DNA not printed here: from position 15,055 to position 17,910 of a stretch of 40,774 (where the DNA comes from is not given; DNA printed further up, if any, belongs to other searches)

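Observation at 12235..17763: Orphan giant exported protein: signal peptide, ~480-residue proline-rich stalk, two cysteine-rich regions with no recognisable fold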

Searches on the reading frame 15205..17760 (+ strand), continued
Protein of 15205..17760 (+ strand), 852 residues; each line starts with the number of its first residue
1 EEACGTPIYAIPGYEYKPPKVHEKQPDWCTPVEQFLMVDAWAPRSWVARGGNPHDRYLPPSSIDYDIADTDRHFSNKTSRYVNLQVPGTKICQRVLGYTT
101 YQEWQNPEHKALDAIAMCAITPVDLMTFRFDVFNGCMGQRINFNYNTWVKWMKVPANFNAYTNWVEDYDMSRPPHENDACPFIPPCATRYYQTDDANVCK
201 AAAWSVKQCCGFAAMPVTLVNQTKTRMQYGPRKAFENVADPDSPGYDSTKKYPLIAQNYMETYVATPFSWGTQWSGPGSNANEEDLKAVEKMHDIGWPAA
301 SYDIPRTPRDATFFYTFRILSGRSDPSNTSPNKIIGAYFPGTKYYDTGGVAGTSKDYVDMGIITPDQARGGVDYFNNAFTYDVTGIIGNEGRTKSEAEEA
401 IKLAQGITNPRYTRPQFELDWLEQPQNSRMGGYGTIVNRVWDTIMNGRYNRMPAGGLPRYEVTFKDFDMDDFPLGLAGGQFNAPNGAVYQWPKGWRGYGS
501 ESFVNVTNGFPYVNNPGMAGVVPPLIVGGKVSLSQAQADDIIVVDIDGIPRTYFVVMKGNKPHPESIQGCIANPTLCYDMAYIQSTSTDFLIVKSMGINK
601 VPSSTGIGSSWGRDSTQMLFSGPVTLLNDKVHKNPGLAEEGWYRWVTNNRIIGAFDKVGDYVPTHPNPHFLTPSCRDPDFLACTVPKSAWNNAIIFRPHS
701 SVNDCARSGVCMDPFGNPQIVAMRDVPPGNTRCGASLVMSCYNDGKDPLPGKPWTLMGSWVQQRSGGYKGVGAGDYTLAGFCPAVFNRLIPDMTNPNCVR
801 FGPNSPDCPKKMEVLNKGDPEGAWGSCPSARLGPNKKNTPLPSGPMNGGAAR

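Call 48: find_encoding_contigs(protein=P0042, flank=10000, max_places=2)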
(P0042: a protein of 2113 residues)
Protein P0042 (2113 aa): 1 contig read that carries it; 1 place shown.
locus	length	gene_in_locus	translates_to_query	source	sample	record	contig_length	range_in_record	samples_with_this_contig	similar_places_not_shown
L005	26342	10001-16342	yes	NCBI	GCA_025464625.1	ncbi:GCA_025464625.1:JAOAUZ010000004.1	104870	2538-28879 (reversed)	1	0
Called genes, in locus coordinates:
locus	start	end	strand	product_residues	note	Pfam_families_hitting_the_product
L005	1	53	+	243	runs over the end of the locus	PF01148:CTP_transf_1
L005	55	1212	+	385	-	PF02670:DXP_reductoisom, PF08436:DXP_redisom_C, PF13288:DXPR_C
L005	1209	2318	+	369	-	PF02163:Peptidase_M50, PF00595:PDZ (weak), PF13180:PDZ_2 (weak), PF17820:PDZ_6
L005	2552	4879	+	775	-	PF08478:POTRA_1 (faint), PF07244:POTRA, PF01103:Omp85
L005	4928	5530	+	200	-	PF03938:OmpH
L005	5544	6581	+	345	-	PF04613:LpxD, PF14602:Hexapep_2 (faint), PF24894:Hexapep_GlmU (faint), PF25084:LbH_EIF2B, PF25087:GMPPB_C, PF00132:Hexapep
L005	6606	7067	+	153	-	PF22817:ApeP-like, PF07977:FabA, PF22818:ApeI-like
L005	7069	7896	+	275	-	PF00132:Hexapep (weak), PF25084:LbH_EIF2B (faint), PF25087:GMPPB_C (weak), PF00132:Hexapep, PF13720:Acetyltransf_11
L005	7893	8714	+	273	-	PF17930:LpxI_N, PF06230:LpxI_C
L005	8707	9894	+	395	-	PF02684:LpxB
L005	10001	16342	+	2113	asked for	-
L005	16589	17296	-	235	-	PF00483:NTP_transferase, PF12804:NTP_transf_3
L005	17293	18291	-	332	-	PF01636:APH, PF02958:EcKL (faint)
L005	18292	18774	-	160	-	PF02367:TsaE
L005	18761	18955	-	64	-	PF04384:Fe-S_assembly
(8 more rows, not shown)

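Call 50: find_encoding_contigs(protein=P0017, flank=10000, max_places=2)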
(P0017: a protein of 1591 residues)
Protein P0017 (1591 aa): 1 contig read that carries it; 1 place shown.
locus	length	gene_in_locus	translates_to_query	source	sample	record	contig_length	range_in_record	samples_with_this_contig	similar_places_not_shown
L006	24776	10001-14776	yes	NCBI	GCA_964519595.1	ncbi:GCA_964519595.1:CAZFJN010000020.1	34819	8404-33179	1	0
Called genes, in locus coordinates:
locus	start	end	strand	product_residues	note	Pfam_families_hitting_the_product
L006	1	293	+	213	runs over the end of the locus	PF01148:CTP_transf_1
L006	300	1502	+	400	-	-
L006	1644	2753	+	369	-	PF02163:Peptidase_M50, PF00595:PDZ (weak), PF13180:PDZ_2 (weak), PF17820:PDZ_6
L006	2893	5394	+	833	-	PF07244:POTRA (weak), PF08478:POTRA_1 (faint), PF08479:POTRA_2 (faint), PF07244:POTRA, PF01103:Omp85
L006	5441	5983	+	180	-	PF03938:OmpH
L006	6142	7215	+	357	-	PF04613:LpxD, PF00132:Hexapep (weak), PF14602:Hexapep_2 (faint), PF25087:GMPPB_C, PF00132:Hexapep, PF25084:LbH_EIF2B (weak), PF00132:Hexapep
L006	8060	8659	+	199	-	PF17930:LpxI_N, PF06230:LpxI_C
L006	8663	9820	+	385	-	PF02684:LpxB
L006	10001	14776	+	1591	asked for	-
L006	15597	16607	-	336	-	PF01636:APH, PF02958:EcKL (weak)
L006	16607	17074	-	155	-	PF02367:TsaE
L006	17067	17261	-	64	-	PF04384:Fe-S_assembly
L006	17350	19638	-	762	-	PF09976:TPR_21 (faint), PF12895:ANAPC3 (faint), PF13174:TPR_6 (faint), PF13432:TPR_16 (faint), PF14559:TPR_19 (faint)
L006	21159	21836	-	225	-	PF04344:CheZ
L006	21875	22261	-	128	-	PF00072:Response_reg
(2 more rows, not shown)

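Call 51: find_encoding_contigs(protein=P0025, flank=10000, max_places=2)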
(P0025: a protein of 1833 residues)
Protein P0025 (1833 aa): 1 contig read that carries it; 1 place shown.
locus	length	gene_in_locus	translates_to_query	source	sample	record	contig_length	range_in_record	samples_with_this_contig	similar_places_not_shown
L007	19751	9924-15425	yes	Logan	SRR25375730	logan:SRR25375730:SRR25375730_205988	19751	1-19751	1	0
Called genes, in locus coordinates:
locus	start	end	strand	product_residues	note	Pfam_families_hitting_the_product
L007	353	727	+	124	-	PF02082:Rrf2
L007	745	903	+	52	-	PF10055:DUF2292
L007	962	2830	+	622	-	PF19883:DUF6356, PF13454:NAD_binding_9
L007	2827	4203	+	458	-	PF00291:PALP, PF00571:CBS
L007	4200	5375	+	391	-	PF01053:Cys_Met_Meta_PP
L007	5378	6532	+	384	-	PF00155:Aminotran_1_2, PF01041:DegT_DnrJ_EryC1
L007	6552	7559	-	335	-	PF01427:Peptidase_M15 (weak)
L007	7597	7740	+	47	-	-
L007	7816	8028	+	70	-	-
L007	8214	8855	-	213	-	PF12844:HTH_19 (weak), PF13560:HTH_31, PF01381:HTH_3, PF07883:Cupin_2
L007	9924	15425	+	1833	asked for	-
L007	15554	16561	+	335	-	-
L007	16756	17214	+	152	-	PF22381:Staph_reg_Sar_Rot (weak), PF12802:MarR_2, PF13463:HTH_27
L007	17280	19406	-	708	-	PF17191:RecG_wedge, PF00176:SNF2-rel_dom (weak), PF00270:DEAD, PF04851:ResIII, PF00271:Helicase_C, PF19833:RecG_dom3_C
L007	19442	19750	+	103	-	?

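Call 59: search_protein_families(library=ncbifam, alignment_id=A5, max_evalue=0.01)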
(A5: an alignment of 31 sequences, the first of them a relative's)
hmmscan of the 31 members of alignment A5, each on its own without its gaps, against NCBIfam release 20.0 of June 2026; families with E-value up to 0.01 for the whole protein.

A. member 1, P0003 (1519 aa): 0 families

B. families by the number of members that match (of 31 scanned): 5 families
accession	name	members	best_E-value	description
NF045487.1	ASRP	2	0.0002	archaea-specific SMC-related protein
NF045780.1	TrlF_fam_ATP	1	0.0016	TrlF family AAA-like ATPase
NF041399.1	XopAD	1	0.0053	XopAD/skwp family type III secretion system effector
TIGR02168.1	SMC_prok_B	1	0.0066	chromosome segregation protein SMC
TIGR01408.1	Ube1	1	0.0072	ubiquitin-activating enzyme E1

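Call 87: list_cluster_members(proteins=[P0006, P0010, P0013, P0018, P0019, P0024, P0028, P0037, P0039, P0054])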
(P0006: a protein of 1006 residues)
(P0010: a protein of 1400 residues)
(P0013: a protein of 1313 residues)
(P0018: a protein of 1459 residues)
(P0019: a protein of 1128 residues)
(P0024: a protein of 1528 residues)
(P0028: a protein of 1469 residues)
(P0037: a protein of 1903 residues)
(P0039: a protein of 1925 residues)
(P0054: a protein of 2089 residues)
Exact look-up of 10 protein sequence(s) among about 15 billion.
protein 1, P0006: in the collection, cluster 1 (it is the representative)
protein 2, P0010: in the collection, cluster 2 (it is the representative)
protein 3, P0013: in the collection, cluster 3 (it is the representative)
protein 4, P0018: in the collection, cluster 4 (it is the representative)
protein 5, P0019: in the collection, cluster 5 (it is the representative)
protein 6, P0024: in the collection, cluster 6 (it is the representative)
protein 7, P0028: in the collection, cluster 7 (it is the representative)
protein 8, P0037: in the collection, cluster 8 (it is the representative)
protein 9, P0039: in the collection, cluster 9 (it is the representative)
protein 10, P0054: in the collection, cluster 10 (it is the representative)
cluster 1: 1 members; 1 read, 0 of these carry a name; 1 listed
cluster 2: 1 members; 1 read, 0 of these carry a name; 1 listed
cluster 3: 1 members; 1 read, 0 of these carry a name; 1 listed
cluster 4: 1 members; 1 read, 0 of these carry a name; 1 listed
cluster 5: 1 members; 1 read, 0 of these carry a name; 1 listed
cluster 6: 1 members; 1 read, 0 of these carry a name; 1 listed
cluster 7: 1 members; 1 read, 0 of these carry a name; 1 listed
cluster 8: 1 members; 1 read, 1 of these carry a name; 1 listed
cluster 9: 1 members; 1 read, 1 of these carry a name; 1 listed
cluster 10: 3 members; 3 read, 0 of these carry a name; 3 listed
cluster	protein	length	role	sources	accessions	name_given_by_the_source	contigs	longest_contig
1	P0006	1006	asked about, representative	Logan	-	-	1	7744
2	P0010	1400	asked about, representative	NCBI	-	-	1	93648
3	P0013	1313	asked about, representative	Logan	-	-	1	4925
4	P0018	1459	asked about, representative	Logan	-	-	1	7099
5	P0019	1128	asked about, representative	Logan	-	-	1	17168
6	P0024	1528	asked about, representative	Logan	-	-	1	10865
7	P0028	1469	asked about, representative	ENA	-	-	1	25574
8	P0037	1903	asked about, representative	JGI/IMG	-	hypothetical protein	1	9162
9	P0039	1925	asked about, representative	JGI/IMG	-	hypothetical protein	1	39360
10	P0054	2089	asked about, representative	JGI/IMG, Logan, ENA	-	-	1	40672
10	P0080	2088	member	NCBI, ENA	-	-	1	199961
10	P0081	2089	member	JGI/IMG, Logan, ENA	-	-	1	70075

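Call 88: find_encoding_contigs(protein=P0010, flank=10000, max_places=2)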
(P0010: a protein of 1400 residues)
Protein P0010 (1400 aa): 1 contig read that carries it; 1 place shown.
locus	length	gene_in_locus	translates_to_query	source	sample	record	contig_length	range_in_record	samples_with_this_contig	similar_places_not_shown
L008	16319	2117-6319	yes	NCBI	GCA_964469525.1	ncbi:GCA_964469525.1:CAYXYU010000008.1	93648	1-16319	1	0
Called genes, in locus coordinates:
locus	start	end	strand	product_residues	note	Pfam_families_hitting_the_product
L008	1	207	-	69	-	?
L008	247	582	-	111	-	-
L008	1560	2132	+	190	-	-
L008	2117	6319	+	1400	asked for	-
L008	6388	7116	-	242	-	PF00483:NTP_transferase, PF12804:NTP_transf_3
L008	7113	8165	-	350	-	PF01636:APH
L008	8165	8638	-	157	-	PF02367:TsaE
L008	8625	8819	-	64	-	PF04384:Fe-S_assembly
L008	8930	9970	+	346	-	PF24521:Ank_KRIT1 (weak), PF12796:Ank_2, PF13637:Ank_4 (faint), PF13857:Ank_5 (weak), PF12796:Ank_2, PF13857:Ank_5 (weak), PF12796:Ank_2, PF00023:Ank (weak), +1 more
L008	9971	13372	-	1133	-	-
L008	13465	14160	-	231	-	PF02678:Pirin, PF07883:Cupin_2 (weak), PF17954:Pirin_C_2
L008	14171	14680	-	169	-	PF00210:Ferritin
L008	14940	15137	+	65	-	PF04325:DUF465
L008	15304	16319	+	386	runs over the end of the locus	PF10098:DUF2336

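Call 89: find_encoding_contigs(protein=P0080, flank=10000, max_places=2)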
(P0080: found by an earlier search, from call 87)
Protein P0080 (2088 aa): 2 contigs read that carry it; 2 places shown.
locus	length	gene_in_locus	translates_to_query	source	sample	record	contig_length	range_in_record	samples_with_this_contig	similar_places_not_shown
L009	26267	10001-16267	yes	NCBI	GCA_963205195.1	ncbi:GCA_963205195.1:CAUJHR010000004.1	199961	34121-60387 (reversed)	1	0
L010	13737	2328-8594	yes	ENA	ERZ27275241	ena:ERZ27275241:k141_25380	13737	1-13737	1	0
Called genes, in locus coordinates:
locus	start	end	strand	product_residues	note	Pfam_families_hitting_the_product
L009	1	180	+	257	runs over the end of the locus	PF01148:CTP_transf_1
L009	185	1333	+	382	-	PF02670:DXP_reductoisom, PF08436:DXP_redisom_C, PF13288:DXPR_C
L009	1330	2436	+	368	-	PF02163:Peptidase_M50, PF13180:PDZ_2, PF00595:PDZ (weak), PF17820:PDZ_6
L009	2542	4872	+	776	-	PF07244:POTRA (weak), PF08478:POTRA_1 (faint), PF07244:POTRA, PF01103:Omp85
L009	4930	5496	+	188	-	PF03938:OmpH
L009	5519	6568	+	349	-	PF04613:LpxD, PF25084:LbH_EIF2B, PF24894:Hexapep_GlmU (faint), PF25087:GMPPB_C, PF00132:Hexapep, PF14602:Hexapep_2 (weak), PF00132:Hexapep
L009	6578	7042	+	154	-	PF22817:ApeP-like, PF07977:FabA, PF22818:ApeI-like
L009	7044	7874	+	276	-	PF25084:LbH_EIF2B (faint), PF25087:GMPPB_C (faint), PF00132:Hexapep, PF13720:Acetyltransf_11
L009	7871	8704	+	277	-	PF17930:LpxI_N, PF06230:LpxI_C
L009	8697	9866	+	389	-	PF02684:LpxB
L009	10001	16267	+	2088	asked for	-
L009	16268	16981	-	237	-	PF00483:NTP_transferase, PF12804:NTP_transf_3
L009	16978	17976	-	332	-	PF01636:APH, PF02958:EcKL (weak), PF07914:DUF1679 (weak)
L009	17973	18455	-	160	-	PF02367:TsaE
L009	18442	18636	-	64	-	PF04384:Fe-S_assembly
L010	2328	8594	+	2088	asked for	-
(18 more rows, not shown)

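Call 90: find_encoding_contigs(protein=P0076, flank=10000, max_places=2)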
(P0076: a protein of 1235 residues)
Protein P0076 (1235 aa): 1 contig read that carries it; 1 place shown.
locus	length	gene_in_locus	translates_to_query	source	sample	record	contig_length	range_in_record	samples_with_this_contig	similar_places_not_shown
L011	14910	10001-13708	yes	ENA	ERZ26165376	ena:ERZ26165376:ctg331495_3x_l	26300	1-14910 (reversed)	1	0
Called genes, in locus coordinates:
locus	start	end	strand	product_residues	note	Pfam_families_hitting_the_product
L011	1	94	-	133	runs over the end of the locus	PF02861:Clp_N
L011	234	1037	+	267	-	PF11306:DUF3108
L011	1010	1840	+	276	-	-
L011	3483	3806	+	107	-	PF03331:LpxC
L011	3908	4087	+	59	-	-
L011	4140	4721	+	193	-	PF13174:TPR_6 (faint), PF13428:TPR_14 (faint), PF13432:TPR_16 (faint), PF13512:TPR_18, PF13525:YfiO, PF14559:TPR_19 (faint)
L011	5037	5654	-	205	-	PF00163:Ribosomal_S4, PF01479:S4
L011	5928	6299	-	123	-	-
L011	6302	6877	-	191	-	-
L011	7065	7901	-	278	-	PF03524:CagX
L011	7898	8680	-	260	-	PF04335:VirB8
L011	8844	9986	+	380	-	-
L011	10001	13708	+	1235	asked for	-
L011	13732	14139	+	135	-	-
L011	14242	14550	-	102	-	-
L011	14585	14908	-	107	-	?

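Call 91: find_encoding_contigs(protein=P0073, flank=10000, max_places=2)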
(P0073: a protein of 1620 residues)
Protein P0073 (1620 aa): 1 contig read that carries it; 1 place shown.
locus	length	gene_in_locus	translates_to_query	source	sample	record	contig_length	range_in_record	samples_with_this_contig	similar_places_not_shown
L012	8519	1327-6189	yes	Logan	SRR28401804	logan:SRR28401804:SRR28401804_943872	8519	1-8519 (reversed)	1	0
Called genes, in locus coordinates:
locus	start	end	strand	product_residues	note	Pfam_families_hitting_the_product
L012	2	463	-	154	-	?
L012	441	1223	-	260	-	PF04335:VirB8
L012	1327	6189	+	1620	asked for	-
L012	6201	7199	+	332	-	-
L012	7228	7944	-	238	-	PF00483:NTP_transferase, PF12804:NTP_transf_3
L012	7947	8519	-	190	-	?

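Call 94: search_protein_families(library=pfam, proteins=[L002:7966-10200:+, L012:6201-7199:+, L011:8844-9986:+, L011:13732-14139:+, L004:15035-15466:+, L007:15554-16561:+, L002:1590-2270:-, L002:10385-10903:-], max_evalue=0.1)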
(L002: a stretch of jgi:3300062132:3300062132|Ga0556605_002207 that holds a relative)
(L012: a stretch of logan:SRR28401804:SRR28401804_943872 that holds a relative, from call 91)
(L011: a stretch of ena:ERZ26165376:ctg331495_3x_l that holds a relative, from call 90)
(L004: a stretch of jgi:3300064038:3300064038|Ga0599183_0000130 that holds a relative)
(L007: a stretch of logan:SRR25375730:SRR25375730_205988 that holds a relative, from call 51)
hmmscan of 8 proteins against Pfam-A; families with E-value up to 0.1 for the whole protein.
L002:7966-10200:+ (744 aa): 0 families

L012:6201-7199:+ (332 aa): 0 families

L011:8844-9986:+ (380 aa): 0 families

L011:13732-14139:+ (135 aa): 0 families

L004:15035-15466:+ (143 aa): 0 families

L007:15554-16561:+ (335 aa): 0 families

L002:1590-2270:- (226 aa): 0 families

L002:10385-10903:- (172 aa): 1 family
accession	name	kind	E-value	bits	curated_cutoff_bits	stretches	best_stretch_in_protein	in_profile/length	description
PF14472.11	DUF4429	-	0.04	15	25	0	123-158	9-44/95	Domain of unknown function (DUF4429)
